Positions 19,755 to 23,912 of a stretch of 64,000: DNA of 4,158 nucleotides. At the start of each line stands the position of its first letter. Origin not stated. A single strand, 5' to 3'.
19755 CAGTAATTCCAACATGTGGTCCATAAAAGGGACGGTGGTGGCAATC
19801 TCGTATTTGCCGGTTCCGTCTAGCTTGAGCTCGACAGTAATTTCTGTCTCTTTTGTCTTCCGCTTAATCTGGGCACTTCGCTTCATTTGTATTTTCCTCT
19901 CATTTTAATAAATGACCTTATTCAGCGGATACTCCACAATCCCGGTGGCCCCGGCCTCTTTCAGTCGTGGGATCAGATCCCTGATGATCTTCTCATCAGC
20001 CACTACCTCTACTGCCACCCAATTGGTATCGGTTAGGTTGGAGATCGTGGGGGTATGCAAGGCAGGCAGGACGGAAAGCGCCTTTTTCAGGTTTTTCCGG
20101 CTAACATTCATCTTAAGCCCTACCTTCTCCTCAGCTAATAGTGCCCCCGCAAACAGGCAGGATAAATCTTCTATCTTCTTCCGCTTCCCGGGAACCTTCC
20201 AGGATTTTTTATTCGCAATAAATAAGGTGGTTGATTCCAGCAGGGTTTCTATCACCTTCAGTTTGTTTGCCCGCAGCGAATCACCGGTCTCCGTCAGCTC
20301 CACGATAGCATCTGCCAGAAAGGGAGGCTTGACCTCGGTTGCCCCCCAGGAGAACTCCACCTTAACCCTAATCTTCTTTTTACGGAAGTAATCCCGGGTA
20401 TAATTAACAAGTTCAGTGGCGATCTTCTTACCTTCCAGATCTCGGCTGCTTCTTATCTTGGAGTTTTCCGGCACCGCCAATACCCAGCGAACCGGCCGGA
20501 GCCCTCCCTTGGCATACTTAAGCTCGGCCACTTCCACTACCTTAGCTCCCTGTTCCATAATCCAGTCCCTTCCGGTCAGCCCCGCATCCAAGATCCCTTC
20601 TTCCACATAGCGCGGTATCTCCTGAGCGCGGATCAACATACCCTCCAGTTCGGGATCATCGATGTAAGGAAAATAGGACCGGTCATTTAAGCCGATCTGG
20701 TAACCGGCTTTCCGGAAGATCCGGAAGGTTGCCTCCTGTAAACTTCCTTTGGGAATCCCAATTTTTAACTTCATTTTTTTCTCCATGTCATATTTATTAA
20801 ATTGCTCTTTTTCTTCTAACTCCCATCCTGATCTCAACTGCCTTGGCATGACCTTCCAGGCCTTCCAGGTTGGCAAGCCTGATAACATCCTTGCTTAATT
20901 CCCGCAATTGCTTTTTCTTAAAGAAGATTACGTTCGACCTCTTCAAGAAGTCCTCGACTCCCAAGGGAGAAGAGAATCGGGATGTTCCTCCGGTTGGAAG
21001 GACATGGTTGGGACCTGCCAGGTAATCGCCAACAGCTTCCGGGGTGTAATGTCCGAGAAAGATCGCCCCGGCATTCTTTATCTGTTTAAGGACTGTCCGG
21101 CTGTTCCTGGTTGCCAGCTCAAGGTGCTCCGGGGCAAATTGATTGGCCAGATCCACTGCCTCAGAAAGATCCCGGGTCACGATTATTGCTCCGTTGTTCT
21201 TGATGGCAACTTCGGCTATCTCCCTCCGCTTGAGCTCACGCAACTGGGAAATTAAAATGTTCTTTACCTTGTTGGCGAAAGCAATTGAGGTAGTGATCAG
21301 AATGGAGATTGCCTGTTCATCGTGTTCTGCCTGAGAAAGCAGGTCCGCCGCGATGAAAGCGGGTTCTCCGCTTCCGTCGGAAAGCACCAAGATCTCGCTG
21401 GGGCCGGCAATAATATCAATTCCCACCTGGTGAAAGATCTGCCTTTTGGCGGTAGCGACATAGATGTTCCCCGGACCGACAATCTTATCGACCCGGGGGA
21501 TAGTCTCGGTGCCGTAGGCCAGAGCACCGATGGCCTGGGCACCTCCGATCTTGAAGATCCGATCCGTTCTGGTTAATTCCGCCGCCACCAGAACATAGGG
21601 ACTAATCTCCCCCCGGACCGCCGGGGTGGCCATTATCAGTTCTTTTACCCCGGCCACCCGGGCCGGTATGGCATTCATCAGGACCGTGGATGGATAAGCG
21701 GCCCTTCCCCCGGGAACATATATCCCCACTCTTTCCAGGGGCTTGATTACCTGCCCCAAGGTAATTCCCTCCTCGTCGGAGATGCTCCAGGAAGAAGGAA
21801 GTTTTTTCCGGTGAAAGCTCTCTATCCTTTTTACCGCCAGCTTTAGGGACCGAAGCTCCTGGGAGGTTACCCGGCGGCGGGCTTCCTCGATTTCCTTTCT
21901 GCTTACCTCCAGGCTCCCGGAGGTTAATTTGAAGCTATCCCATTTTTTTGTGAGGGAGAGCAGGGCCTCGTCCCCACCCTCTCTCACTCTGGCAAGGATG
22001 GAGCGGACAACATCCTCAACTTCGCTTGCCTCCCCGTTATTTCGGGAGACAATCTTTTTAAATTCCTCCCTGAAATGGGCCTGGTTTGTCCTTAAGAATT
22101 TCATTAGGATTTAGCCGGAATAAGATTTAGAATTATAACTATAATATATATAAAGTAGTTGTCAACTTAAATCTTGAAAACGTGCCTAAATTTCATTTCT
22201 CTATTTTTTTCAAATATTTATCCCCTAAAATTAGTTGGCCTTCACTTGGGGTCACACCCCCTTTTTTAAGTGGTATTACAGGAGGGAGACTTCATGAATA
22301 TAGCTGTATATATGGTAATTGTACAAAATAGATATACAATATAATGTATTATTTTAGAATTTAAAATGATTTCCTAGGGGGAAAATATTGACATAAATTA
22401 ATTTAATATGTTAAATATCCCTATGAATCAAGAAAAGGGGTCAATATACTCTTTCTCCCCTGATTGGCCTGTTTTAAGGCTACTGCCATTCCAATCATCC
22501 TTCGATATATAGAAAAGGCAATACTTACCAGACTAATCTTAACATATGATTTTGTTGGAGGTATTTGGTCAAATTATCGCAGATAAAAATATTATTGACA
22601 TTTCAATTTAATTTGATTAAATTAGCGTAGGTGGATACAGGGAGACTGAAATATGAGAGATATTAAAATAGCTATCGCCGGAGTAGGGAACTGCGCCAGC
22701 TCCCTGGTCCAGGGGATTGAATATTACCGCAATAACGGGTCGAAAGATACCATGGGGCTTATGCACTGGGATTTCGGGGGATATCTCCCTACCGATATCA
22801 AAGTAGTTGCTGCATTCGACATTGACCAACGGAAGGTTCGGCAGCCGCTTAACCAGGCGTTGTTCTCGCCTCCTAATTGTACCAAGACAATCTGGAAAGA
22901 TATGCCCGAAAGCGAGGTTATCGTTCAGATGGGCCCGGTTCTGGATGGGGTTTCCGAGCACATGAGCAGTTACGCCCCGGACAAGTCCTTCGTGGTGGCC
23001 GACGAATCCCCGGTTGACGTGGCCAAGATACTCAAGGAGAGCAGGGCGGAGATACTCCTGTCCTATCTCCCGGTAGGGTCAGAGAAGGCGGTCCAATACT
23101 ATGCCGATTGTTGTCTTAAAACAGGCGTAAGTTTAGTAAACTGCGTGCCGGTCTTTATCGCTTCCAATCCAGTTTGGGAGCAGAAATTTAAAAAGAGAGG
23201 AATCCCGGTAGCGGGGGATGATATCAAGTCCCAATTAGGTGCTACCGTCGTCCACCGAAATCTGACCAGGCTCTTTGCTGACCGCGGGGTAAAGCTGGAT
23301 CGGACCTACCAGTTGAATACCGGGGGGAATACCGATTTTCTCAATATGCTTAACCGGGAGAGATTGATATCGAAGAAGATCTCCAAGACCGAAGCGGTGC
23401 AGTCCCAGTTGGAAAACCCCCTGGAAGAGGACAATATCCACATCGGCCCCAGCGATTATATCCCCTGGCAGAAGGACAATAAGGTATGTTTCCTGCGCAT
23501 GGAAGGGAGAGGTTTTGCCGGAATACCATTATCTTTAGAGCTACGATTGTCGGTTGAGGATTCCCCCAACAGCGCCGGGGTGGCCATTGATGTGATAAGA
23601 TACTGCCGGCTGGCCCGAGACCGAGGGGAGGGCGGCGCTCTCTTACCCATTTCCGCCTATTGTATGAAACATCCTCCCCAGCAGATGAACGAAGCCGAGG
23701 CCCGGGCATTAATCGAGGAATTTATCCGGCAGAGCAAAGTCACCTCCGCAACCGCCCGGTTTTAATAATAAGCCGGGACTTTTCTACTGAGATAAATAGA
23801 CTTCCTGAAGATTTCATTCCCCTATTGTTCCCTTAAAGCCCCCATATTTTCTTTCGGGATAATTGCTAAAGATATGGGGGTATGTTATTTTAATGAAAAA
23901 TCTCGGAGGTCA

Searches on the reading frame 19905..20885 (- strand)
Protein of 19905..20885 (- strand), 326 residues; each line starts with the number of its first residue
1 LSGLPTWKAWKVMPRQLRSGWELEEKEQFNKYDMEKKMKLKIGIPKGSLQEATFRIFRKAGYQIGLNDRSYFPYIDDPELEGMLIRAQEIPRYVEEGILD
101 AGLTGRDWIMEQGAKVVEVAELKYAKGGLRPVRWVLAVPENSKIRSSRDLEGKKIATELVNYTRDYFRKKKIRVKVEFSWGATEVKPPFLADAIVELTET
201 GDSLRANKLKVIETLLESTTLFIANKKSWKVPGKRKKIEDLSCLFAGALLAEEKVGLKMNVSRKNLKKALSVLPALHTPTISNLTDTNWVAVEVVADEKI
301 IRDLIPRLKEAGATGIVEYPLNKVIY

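Call 96: search_protein_families(library=ncbifam, proteins=[window:19905-20885:-], max_evalue=0.00001)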
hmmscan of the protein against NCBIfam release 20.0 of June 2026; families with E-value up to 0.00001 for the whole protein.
window:19905-20885:- (326 aa): 2 families
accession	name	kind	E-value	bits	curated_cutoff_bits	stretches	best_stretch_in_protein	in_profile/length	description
TIGR00070.1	hisG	equivalog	1.3e-53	181.6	75.75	1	40-224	1-183/183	ATP phosphoribosyltransferase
TIGR03455.1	HisG_C-term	equivalog_domain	5.8e-28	97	40.05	1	225-325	1-100/100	ATP phosphoribosyltransferase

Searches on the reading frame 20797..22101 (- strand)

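Call 96: search_protein_families(library=ncbifam, proteins=[window:20797-22101:-], max_evalue=0.00001)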
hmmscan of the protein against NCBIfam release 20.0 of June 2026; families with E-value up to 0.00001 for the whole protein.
window:20797-22101:- (434 aa): 2 families
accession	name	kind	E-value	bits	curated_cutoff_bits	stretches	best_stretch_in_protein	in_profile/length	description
TIGR00069.1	hisD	equivalog_domain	8.7e-165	548.7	243.8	1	32-425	1-393/393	histidinol dehydrogenase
NF010343.0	PRK13770.1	equivalog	4.3e-116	388.1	647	1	14-426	7-415/416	histidinol dehydrogenase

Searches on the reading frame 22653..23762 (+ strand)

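Call 96: search_protein_families(library=ncbifam, proteins=[window:22653-23762:+], max_evalue=0.00001)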
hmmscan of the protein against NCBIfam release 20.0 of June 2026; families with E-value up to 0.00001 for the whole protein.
window:22653-23762:+ (370 aa): 1 family
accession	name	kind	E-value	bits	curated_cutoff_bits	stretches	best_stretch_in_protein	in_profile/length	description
TIGR03450.1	mycothiol_INO1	equivalog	3.8e-131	437.5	638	1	4-358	1-355/355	inositol-3-phosphate synthase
